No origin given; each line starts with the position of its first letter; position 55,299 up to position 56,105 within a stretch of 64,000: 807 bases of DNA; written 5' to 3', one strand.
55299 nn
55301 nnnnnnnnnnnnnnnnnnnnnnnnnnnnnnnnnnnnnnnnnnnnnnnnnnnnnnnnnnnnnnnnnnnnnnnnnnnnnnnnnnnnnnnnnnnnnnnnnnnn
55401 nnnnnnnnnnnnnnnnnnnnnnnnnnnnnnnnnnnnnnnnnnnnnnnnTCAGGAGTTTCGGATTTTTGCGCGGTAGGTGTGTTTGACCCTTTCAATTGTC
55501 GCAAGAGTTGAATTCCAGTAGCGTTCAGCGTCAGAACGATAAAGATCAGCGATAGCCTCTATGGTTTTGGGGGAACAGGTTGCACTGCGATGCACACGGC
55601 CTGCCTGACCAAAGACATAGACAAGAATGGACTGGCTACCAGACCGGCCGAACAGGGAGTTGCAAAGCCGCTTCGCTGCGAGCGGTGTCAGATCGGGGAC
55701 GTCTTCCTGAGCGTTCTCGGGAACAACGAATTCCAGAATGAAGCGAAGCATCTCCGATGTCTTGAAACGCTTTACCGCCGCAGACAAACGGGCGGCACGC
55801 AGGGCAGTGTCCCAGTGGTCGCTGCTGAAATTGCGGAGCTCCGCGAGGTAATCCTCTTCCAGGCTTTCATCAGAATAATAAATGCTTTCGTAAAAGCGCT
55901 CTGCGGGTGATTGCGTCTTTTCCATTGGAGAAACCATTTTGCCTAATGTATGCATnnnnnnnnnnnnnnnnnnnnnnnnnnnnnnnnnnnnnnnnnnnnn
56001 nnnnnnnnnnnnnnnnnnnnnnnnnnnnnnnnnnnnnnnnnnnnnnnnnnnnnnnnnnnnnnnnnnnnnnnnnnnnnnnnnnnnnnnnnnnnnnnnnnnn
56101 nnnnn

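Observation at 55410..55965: Single gene bracketed by a 21-bp imperfect inverted repeat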

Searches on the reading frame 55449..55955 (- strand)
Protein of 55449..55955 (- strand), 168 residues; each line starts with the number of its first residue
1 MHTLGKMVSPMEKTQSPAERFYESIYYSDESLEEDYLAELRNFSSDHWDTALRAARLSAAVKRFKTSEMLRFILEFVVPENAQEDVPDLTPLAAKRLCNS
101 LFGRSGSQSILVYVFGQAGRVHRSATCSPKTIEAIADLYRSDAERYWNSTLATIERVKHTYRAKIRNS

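Call 5: search_protein_families(library=pfam, proteins=[window:55449-55955:-], max_evalue=0.1)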
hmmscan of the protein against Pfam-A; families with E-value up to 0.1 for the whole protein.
window:55449-55955:- (168 aa): 1 family
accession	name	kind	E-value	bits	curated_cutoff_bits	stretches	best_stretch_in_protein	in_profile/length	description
PF20459.4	DUF6712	-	0.088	13.2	25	0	124-161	71-108/121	Family of unknown function (DUF6712)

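Call 19: find_homologous_proteins(query=window:55449-55925:-)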
Query window:55449-55925:- (158 aa): 21 proteins with E <= 0.001 among 213 candidates.
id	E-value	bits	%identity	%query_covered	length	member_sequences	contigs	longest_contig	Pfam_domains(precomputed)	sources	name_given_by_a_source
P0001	3.6e-96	337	99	100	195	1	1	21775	-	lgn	-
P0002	1.9e-95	334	98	100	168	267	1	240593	-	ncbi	-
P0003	8.3e-92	322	94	100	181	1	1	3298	-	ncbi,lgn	-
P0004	9.6e-89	313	91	100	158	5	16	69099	-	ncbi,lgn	ncbi:TPA: hypothetical protein ACIBH9_004701 [Salmonella enterica subsp. diarizonae serovar 61:l,v:z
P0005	1.3e-69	251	98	75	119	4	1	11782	-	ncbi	ncbi:hypothetical protein ACRV30_005530, partial [Escherichia coli]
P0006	1.0e-66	241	97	74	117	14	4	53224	-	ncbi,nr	ncbi:hypothetical protein RF998_005434 [Escherichia coli]|nr:hypothetical protein [Escherichia coli]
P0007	4.8e-53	197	97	61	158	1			-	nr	nr:hypothetical protein [Escherichia coli]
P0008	8.2e-42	160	53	94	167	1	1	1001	-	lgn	-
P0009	1.0e-41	160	54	99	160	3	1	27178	-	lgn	-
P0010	3.2e-41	158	55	94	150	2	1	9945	-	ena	-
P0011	1.3e-40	157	56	90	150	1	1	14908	-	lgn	-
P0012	1.3e-40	156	55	94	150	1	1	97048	-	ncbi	-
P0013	3.9e-40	155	52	99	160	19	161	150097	-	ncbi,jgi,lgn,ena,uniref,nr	ncbi:hypothetical protein RVX07_004541 [Escherichia coli]|uniref:YadA n=1 Tax=Escherichia coli TaxID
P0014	4.8e-40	155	54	99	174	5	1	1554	-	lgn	-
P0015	5.4e-40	154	52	99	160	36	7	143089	-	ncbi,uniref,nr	ncbi:TPA: hypothetical protein RLU67_004229 [Escherichia coli]|uniref:hypothetical protein n=1 Tax=E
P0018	9.1e-36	141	51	98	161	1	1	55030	-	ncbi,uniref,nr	ncbi:cytoplasmic protein [Xenorhabdus sp. XENO-1]|uniref:cytoplasmic protein n=1 Tax=Xenorhabdus bov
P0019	1.2e-32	131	48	99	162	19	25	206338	-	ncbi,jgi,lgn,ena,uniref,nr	ncbi:TPA: cytoplasmic protein [Enterobacter kobei]|jgi:hypothetical protein|uniref:cytoplasmic prote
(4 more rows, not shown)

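Call 20: search_protein_families(library=ncbifam, proteins=[window:55449-55925:-], max_evalue=0.1)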
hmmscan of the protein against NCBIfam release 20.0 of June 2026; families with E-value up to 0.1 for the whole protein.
window:55449-55925:- (158 aa): 0 families

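Call 21: search_protein_families(library=phrogs, proteins=[window:55449-55925:-], max_evalue=0.1)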
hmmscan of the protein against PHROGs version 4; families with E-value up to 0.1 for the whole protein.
window:55449-55925:- (158 aa): 0 families

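Call 22: find_encoding_contigs(protein=P0013, flank=3000, max_places=3)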
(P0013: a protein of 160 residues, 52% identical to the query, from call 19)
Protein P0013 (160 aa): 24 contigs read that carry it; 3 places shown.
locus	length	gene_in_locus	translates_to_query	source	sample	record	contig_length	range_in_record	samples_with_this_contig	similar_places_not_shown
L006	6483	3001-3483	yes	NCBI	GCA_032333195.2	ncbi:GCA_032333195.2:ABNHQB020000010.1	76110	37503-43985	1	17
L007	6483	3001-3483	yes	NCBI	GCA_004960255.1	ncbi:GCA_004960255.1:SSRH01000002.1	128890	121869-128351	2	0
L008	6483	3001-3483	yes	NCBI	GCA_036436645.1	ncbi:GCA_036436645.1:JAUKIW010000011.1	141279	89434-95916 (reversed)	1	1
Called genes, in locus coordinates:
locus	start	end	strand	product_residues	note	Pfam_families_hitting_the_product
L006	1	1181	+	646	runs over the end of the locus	PF00005:ABC_tran, PF12704:MacB_PCD, PF02687:FtsX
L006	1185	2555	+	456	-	PF02321:OEP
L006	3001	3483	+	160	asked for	-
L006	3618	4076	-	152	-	-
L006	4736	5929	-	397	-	PF02492:cobW, PF07683:CobW_C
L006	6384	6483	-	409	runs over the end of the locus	PF01527:HTH_Tnp_1, PF13276:HTH_21, PF00665:rve, PF13683:rve_3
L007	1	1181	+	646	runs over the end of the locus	PF00005:ABC_tran, PF12704:MacB_PCD, PF02687:FtsX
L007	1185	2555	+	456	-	PF02321:OEP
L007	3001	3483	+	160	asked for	-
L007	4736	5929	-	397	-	PF02492:cobW, PF07683:CobW_C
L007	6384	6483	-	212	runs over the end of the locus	PF00665:rve, PF13683:rve_3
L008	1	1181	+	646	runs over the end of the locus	PF00005:ABC_tran, PF12704:MacB_PCD, PF02687:FtsX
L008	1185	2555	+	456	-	PF02321:OEP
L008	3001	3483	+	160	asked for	-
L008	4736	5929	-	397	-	PF02492:cobW, PF07683:CobW_C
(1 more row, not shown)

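Call 23: find_encoding_contigs(protein=P0019, flank=3000, max_places=3)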
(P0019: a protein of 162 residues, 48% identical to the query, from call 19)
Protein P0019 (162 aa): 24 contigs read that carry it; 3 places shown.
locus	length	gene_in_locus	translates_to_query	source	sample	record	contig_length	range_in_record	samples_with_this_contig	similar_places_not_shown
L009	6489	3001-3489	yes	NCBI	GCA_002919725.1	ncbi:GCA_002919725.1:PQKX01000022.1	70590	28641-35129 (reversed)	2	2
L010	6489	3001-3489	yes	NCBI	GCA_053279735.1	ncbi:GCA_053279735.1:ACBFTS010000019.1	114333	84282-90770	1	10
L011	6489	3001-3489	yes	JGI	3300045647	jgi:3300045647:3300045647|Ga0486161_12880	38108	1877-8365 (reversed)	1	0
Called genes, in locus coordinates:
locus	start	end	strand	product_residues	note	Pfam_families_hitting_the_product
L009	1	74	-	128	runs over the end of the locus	PF05261:Tra_M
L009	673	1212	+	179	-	PF01464:SLT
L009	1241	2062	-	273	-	PF06067:DUF932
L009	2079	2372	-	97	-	-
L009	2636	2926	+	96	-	-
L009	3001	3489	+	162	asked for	-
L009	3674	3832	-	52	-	PF01848:HOK_GEF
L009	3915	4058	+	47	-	-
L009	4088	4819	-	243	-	PF06952:PsiA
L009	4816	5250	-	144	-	PF06290:PsiB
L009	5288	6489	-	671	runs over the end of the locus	PF02195:ParB_N (weak), PF17762:HTH_ParB (faint)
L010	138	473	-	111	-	-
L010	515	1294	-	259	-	PF02384:N6_Mtase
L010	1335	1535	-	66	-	-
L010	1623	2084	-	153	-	-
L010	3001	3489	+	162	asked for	-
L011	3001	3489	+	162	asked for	-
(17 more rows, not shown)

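Call 24: find_encoding_contigs(protein=P0018, flank=3000, max_places=2)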
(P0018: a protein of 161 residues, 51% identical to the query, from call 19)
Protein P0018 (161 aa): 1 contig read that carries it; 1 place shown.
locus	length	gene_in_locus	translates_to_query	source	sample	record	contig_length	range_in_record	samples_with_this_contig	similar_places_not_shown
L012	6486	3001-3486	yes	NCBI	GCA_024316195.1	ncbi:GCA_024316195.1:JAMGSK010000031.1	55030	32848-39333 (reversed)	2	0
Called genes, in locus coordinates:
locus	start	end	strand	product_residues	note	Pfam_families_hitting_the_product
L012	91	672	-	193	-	PF04311:DUF459, PF13472:Lipase_GDSL_2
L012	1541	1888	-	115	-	-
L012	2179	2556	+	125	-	PF12844:HTH_19 (weak), PF01381:HTH_3 (faint)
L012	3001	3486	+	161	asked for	-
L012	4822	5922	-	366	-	-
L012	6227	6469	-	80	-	PF10723:RepB-RCR_reg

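Call 25: find_encoding_contigs(protein=P0012, flank=3000, max_places=2)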
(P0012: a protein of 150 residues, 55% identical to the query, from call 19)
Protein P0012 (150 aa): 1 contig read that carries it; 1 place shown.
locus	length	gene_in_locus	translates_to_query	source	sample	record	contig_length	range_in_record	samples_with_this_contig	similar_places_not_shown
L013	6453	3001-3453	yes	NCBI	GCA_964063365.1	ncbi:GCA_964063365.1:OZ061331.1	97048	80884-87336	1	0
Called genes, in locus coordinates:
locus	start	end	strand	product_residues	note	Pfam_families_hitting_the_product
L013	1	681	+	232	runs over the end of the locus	PF27265:YidX_N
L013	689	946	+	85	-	PF05488:PAAR_motif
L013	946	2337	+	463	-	-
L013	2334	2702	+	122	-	-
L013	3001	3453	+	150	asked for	-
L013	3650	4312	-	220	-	PF00239:Resolvase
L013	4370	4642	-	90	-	-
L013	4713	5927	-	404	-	PF11876:TsiV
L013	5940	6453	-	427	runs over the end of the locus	PF08774:VRR_NUC (weak)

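Call 32: search_solved_structures(query=A2, max_evalue=10)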
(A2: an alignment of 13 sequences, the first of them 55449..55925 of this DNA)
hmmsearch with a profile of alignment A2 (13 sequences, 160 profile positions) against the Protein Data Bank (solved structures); distinct sequences matched with E-value up to 10: 1.
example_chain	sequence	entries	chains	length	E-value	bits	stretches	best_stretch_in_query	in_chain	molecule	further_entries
4ehp_B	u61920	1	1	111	0.45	13.4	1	91-127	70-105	Catenin alpha-1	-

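Call 39: search_dna_similar(query=window:55449-55925:-, collection=plasmids, mode=protein, max_evalue=0.00001, max_rows=40, rows=spread)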
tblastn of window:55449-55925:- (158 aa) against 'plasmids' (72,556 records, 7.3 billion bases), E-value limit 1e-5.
Records with a match: 3255; places in all: 3784; records where one place covers at least 80% of the query: 3092.
Best place of each record, by identity: >=99% 22; 95-99% 211; 90-95% 1; 80-90% 63; <60% 2958.
By first word of the organism name: Klebsiella 1380; Escherichia 1006; Salmonella 675; Citrobacter 85; Enterobacter 44; Shigella 26; Leclercia 6; Raoultella 6; Photobacterium 4; Serratia 3; and 13 more.
By predicted mobility (MOB-suite, as given by PLSDB): conjugative 2254; non-mobilizable 897; mobilizable 104.
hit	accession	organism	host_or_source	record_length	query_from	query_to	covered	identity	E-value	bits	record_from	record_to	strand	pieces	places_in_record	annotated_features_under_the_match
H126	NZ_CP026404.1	Escherichia coli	-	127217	1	158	100%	100.0%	5e-102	327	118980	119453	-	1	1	hypothetical protein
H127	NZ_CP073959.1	Escherichia coli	Poultry,pure culture,Cloacal sample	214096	1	158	100%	98.7%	2e-100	322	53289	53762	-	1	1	hypothetical protein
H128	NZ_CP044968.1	Salmonella enterica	Homo sapiens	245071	1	158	100%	98.7%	2e-100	322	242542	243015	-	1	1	hypothetical protein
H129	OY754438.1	Escherichia coli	-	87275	3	158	99%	51.9%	8e-44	160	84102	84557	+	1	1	hypothetical protein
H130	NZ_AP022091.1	Escherichia coli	-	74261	3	158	99%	51.9%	1e-43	160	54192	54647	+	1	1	hypothetical protein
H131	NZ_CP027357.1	Escherichia coli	Homo sapiens,stool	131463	3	158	99%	51.9%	1e-43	160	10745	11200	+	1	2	hypothetical protein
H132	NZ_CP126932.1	Escherichia coli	Gallus gallus,liver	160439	3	158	99%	51.9%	1e-43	160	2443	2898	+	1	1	hypothetical protein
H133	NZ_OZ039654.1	Escherichia coli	-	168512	2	158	99%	51.6%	3e-39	147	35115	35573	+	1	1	hypothetical protein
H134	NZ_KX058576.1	Salmonella enterica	food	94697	2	158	99%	51.0%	2e-43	159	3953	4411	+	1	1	hypothetical protein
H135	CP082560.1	Salmonella enterica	Chicken Wings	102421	2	158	99%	51.0%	2e-43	159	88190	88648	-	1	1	hypothetical protein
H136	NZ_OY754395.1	Escherichia coli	broiler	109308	2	158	99%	51.0%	2e-43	159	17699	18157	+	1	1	hypothetical protein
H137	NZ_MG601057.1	Escherichia coli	-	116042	2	158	99%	51.0%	2e-43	159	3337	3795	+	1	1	hypothetical protein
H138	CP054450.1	Escherichia coli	Homo sapiens,whole organism,rectal swab ...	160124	2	158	99%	51.0%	2e-43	159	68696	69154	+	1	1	hypothetical protein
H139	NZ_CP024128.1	Escherichia coli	whole organism,clinical patient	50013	17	158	90%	54.2%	3e-42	155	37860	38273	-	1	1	hypothetical protein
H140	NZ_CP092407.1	Klebsiella pneumoniae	Bovine,assembly,Mastitis-milk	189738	3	156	97%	49.4%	1e-40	151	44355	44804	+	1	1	hypothetical protein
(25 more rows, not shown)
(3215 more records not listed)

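Call 41: predict_structure(alignment_id=A2)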
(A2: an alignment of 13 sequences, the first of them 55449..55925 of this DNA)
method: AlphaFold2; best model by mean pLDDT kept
length: 158 residues; sequences in the alignment: 13
mean_pLDDT: 86.7   pTM: 0.84
mean pLDDT of the five models: 86.7, 86.5, 86.5, 85.8, 85.1
residues with pLDDT >= 90: 92; 70-90: 43; 50-70: 22; < 50: 1
segments of 3 or more residues with pLDDT < 50: none
pLDDT, mean of each block of 10 residues (from residue 1): 75 94 93 74 92 96 90 71 92 93 77 66 93 98 97 87
secondary structure, 60 per line:
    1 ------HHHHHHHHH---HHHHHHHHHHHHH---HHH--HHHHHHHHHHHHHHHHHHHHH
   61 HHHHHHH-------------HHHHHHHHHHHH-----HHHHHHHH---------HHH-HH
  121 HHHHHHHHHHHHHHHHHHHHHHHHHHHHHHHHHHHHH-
elements in order: H7-15 H19-31 H40-67 H81-92 H98-105 H119-157

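Call 47: search_protein_representatives(alignment_id=A2)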
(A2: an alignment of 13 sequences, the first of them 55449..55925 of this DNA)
Query: 13 sequences, 160 profile positions. Proteins with E-value up to 0.001 (for the whole library): 172; up to 1e-10: 100; up to 1e-30: 28. The best 150 are listed.
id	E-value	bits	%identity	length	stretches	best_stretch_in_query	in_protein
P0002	1.7e-69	248.8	-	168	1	2-155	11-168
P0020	1.1e-63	229.9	-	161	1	5-160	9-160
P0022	5.2e-58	211.5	-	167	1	4-159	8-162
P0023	3.1e-53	195.9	-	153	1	3-112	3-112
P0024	1.2e-51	190.8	-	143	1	2-110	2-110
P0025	1.7e-49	183.8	-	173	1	8-154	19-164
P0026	2.5e-49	183.3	-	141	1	2-107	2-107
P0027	8.8e-47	175.0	-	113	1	32-121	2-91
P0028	3.1e-46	173.2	-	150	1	7-152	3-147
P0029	1.6e-41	157.9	-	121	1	60-153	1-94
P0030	3.7e-41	156.7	-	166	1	23-159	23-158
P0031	1.2e-40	155.1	-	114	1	70-156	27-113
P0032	2.6e-40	154.0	-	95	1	2-94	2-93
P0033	5.0e-40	153.0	-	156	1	6-155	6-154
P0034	1.4e-39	151.6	-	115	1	2-89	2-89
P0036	3.5e-37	143.8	-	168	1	21-156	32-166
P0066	5.5e-26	107.4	-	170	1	18-154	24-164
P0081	2.5e-20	89.0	-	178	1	13-154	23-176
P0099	3.7e-14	68.9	-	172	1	6-156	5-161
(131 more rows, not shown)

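Call 48: find_encoding_contigs(protein=P0036, flank=1500, max_places=2)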
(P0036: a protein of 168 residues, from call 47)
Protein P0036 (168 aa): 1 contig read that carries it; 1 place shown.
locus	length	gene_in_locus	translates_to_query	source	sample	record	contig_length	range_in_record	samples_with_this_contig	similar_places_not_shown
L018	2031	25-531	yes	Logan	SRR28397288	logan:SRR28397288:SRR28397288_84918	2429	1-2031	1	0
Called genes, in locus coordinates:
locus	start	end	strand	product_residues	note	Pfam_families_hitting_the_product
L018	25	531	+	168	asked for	-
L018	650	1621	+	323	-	PF02899:Phage_int_SAM_1, PF13495:Phage_int_SAM_4 (weak), PF00589:Phage_integrase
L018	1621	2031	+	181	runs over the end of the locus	PF22491:DUF6988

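Call 49: find_encoding_contigs(protein=P0066, flank=1500, max_places=2)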
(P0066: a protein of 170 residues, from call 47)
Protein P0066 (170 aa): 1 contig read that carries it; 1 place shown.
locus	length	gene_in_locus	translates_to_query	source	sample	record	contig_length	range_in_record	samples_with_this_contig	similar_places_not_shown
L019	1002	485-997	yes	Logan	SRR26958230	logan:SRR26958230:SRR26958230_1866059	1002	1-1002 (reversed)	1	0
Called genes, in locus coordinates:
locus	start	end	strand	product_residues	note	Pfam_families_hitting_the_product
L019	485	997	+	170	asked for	-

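Call 50: find_encoding_contigs(protein=P0081, flank=1500, max_places=2)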
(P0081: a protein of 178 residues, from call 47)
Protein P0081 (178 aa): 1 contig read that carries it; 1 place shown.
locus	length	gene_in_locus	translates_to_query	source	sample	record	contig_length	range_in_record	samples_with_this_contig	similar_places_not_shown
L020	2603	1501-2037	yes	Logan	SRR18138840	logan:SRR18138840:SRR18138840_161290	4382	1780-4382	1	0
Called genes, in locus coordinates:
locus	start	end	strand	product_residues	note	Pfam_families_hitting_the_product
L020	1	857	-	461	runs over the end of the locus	-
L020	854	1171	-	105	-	PF21983:NikA-like, PF05713:MobC (weak)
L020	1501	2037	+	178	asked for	-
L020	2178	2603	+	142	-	?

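Call 51: find_encoding_contigs(protein=P0099, flank=1500, max_places=2)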
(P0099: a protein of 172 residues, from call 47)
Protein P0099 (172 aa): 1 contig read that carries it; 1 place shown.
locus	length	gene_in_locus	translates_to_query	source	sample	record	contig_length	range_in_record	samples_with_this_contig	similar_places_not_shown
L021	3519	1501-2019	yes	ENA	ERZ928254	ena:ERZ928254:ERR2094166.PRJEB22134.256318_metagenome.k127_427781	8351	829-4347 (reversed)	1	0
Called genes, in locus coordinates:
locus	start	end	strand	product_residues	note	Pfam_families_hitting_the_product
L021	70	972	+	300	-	-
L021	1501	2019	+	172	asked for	-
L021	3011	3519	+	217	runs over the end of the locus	-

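Call 52: fold_search(model_id=the predicted structure, library=pdb)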
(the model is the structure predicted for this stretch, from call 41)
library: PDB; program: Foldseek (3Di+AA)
matches with E <= 10: 148; with E <= 0.001: 0
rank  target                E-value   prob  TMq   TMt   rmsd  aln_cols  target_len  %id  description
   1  7vg4_C                7.7e-01  0.18  0.24  0.20  20.2       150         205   17  10,5-methenyltetrahydrofolate cyclohydrolase from Methylobacterium extorquens AM1 strain (released 2022-07-06)
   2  4k0d_A                1.1e+00  0.09  0.18  0.19  16.5       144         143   14  Periplasmic sensor domain of sensor histidine kinase, Adeh_2942 (released 2013-06-12)
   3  3hiu_B                1.3e+00  0.20  0.29  0.31  14.8       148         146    9  The crystal structure of protein (XCC3681) from Xanthomonas campestris pv. campestris str. ATCC 33913 (released 2009-07-14)
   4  1rty_B                1.3e+00  0.09  0.21  0.21  13.7       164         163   13  Crystal Structure of Bacillus subtilis YvqK, a putative ATP-binding Cobalamin Adenosyltransferase, The North East Stru (released 2003-12-23)
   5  8que_B                1.9e+00  0.08  0.19  0.09  16.5       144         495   14  Structure of the Bacteriophage PhiKZ non-virion RNA Polymerase bound to DNA and RNA (released 2024-07-31)
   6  9ddm_E                2.1e+00  0.08  0.21  0.16  18.9       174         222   10  E. coli TolAQR conformation I (released 2025-07-09)
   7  7eiv_C                2.2e+00  0.04  0.18  0.09  14.4       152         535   14  heterotetrameric glycyl-tRNA synthetase from Escherichia coli (released 2021-08-11)
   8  5twa_A                2.6e+00  0.07  0.21  0.21  14.2       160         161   12  Crystal structure of Geodia cydonium BHP2 in complex with Lubomirskia baicalensis Bak-2 (released 2017-01-25)
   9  9quq_A                2.8e+00  0.06  0.21  0.16  23.4       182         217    9  cryo-EM structure of TolQR conformation2 in SMA nanodiscs (released 2025-12-17)
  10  1rty_C                3.0e+00  0.07  0.23  0.23  15.9       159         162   12  Crystal Structure of Bacillus subtilis YvqK, a putative ATP-binding Cobalamin Adenosyltransferase, The North East Stru (released 2003-12-23)
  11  7xgf_A                3.1e+00  0.04  0.18  0.18  21.9       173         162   12  Crystal structure of BCL-xL in complex with computationally designed inhibitor protein (released 2022-07-20)
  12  4tof_A                3.3e+00  0.08  0.25  0.25  14.8       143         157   12  1.65A resolution structure of BfrB (C89S, K96C) crystal form 1 from Pseudomonas aeruginosa (released 2015-02-11)
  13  6tyi_A                3.3e+00  0.06  0.21  0.16  22.5       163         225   14  ExbB-ExbD complex in MSP1E3D1 nanodisc (released 2019-10-16)
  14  6qtk_C                3.5e+00  0.04  0.16  0.07  13.5       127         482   15  2.31A structure of gepotidacin with S.aureus DNA gyrase and doubly nicked DNA (released 2019-03-13)
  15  3ogh_A                3.6e+00  0.10  0.29  0.31  14.1       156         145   13  Crystal structure of yciE protein from E. coli CFT073, a member of ferritine-like superfamily of diiron-containing fou (released 2010-09-15)
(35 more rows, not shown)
